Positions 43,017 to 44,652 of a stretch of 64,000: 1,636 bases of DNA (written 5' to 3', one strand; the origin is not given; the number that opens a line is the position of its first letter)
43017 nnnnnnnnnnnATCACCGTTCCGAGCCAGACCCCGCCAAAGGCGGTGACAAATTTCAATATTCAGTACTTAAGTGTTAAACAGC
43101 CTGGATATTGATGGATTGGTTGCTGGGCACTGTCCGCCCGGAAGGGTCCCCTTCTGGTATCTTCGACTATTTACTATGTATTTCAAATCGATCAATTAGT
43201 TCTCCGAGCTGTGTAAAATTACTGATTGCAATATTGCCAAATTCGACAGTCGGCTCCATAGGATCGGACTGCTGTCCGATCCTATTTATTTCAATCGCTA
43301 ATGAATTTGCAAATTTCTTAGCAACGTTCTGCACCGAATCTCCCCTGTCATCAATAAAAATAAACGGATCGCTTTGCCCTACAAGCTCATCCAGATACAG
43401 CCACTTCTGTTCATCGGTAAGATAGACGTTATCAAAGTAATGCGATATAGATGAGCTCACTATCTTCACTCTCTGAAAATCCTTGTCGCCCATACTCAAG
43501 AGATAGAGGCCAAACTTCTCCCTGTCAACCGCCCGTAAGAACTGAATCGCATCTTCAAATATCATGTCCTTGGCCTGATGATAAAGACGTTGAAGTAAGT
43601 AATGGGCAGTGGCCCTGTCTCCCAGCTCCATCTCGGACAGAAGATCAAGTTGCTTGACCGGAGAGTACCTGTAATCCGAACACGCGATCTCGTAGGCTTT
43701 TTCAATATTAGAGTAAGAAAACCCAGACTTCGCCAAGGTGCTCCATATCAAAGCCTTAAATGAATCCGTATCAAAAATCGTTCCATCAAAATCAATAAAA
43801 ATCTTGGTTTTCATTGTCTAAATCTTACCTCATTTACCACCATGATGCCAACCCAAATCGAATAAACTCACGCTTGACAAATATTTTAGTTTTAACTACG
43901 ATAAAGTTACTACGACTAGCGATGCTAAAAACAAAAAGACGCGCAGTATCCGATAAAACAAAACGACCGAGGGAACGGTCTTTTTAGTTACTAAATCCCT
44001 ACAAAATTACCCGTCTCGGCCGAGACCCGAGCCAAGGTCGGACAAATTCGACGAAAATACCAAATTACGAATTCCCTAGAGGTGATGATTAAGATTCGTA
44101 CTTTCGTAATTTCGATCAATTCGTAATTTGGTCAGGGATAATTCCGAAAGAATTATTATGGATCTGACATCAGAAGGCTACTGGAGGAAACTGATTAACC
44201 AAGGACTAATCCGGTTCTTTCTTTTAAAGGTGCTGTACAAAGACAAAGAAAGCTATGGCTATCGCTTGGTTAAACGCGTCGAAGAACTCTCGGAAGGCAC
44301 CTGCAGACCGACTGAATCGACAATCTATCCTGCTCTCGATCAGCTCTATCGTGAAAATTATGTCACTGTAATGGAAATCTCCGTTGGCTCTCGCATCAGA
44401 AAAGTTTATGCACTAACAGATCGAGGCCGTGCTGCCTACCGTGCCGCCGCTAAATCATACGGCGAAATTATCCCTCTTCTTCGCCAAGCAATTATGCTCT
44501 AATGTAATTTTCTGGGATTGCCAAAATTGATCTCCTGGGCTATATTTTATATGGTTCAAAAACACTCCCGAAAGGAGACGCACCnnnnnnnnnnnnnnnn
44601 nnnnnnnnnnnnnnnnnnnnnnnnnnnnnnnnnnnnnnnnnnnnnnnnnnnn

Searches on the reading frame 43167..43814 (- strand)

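Call 13: search_protein_families(library=pfam, proteins=[window:43167-43814:-], max_evalue=0.001)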
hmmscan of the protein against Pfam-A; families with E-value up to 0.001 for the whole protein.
window:43167-43814:- (215 aa): 2 families
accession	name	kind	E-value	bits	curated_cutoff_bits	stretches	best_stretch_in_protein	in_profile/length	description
PF00702.32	Hydrolase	-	2.8e-06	28.3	26.4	1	5-152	4-159/191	haloacid dehalogenase-like hydrolase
PF13419.12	HAD_2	-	2.9e-06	28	23.8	1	7-135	3-130/178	Haloacid dehalogenase-like hydrolase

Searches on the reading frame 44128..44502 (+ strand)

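Call 14: search_protein_families(library=pfam, proteins=[window:44128-44502:+], max_evalue=0.001)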
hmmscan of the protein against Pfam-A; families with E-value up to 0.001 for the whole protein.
window:44128-44502:+ (124 aa): 2 families
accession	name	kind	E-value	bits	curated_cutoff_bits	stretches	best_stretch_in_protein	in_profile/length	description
PF03551.20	PadR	-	4.3e-19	68.7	27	1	32-105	1-74/75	Transcriptional regulator PadR-like family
PF13601.12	HTH_34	-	3.2e-05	24.4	27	1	28-109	1-74/80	Winged helix DNA-binding domain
